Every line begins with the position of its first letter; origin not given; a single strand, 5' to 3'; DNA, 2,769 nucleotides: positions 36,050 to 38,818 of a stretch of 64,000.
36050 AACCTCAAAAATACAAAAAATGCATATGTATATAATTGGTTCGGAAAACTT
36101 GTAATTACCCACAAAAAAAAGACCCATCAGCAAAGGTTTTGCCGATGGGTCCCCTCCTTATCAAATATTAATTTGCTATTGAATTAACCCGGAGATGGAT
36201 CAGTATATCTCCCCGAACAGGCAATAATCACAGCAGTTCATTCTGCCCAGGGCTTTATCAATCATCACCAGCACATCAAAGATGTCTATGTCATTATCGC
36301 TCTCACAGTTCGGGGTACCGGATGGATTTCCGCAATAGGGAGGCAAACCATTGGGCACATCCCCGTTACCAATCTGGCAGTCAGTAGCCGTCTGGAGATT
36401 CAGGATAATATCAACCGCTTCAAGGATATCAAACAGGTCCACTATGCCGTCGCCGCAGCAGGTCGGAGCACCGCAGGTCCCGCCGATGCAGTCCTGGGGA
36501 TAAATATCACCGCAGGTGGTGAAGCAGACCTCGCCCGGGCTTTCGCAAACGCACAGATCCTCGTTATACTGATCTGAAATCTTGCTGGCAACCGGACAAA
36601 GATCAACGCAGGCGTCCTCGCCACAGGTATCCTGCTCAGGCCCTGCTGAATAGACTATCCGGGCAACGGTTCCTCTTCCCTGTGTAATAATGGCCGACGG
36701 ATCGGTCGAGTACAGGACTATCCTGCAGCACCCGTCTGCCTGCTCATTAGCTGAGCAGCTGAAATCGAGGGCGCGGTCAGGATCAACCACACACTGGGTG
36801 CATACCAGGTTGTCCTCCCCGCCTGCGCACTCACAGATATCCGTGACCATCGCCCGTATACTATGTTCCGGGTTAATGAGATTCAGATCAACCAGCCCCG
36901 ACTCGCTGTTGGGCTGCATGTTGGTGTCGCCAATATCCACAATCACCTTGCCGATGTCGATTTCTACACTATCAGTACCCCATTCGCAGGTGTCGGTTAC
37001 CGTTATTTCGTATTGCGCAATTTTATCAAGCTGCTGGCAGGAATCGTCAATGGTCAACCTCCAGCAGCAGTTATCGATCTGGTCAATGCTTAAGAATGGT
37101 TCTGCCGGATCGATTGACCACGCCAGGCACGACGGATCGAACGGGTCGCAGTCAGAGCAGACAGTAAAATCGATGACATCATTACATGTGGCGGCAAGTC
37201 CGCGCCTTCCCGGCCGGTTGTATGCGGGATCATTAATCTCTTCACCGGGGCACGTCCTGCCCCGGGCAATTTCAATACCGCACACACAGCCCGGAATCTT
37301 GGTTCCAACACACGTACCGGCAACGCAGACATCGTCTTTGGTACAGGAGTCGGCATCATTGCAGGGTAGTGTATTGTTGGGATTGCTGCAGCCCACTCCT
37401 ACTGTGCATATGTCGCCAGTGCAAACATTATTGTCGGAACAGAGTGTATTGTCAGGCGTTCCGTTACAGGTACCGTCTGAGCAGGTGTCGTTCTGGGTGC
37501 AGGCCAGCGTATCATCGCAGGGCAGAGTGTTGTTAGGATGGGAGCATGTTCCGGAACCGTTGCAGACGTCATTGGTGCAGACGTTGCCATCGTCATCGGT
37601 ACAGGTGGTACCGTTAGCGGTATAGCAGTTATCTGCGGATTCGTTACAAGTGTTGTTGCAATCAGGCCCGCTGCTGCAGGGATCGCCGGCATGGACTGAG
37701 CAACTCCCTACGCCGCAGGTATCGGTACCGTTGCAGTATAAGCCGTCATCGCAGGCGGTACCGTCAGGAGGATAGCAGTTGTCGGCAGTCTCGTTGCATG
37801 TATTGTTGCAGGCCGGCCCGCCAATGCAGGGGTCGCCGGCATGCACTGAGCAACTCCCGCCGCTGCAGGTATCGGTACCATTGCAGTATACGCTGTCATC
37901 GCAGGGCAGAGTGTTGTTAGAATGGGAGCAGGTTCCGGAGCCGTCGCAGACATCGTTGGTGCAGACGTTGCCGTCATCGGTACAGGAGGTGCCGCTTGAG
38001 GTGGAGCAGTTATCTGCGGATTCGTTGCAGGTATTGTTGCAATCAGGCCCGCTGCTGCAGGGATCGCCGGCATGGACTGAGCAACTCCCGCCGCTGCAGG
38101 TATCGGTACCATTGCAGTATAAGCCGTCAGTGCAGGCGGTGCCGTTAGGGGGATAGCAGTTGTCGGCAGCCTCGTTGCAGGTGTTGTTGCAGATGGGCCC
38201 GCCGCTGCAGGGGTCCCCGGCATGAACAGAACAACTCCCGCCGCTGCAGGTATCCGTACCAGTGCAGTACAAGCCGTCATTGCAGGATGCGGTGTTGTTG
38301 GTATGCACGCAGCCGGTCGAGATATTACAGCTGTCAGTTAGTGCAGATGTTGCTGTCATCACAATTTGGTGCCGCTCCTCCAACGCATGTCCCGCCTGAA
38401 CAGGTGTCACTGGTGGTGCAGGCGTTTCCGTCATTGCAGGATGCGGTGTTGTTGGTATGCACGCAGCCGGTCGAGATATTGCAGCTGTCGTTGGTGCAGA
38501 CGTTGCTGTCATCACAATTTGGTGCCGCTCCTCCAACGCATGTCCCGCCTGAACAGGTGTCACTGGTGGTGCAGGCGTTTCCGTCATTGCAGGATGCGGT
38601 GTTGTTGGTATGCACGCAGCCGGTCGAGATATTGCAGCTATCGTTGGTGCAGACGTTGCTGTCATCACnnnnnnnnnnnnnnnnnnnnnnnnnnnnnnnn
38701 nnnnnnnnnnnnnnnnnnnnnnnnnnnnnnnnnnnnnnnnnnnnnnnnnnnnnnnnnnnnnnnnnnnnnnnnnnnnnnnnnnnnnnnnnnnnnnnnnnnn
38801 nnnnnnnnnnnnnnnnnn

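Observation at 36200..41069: Giant secreted Cys-rich protein with 11 near-identical 150-bp tandem repeats and a dockerin-like tail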

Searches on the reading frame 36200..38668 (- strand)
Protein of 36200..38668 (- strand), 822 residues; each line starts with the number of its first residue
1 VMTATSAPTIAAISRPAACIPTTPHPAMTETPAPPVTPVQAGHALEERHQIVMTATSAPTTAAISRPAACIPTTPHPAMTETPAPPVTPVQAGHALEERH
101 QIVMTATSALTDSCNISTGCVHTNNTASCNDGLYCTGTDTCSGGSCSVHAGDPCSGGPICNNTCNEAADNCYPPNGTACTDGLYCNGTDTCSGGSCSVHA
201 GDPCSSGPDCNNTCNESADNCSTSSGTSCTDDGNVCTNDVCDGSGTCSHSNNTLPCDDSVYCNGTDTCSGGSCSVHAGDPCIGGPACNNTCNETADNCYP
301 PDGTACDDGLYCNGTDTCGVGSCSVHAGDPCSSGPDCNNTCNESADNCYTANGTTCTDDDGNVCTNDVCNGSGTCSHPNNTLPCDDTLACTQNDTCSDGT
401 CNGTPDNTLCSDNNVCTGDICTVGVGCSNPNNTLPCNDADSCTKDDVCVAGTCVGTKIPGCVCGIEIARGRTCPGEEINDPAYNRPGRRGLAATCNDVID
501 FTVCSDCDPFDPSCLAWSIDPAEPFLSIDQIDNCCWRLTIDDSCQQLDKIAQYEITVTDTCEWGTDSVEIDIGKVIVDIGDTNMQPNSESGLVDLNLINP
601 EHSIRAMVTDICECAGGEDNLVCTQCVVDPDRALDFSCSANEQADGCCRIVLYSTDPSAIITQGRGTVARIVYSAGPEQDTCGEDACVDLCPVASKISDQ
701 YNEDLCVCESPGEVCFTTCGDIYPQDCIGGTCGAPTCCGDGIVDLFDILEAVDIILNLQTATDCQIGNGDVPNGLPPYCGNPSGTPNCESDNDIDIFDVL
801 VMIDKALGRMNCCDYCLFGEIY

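Call 11: search_protein_families(library=pfam, proteins=[window:36203-38299:-], max_evalue=1)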
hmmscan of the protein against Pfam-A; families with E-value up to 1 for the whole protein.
seq(699 aa): 1 family
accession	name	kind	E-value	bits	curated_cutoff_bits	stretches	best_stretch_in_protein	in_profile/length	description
PF15580.11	Imm53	-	0.12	12.6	25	1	403-442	22-63/92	Immunity protein 53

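Call 12: search_protein_families(library=ncbifam, proteins=[window:36203-38299:-], max_evalue=1)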
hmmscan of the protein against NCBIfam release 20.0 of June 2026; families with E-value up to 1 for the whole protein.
seq(699 aa): 0 families

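Call 49: find_encoding_contigs(protein=window:36200-38668:-, flank=10000, max_places=4)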
Protein window:36200-38668:- (822 aa): no gene with exactly this product is on record in the collection.
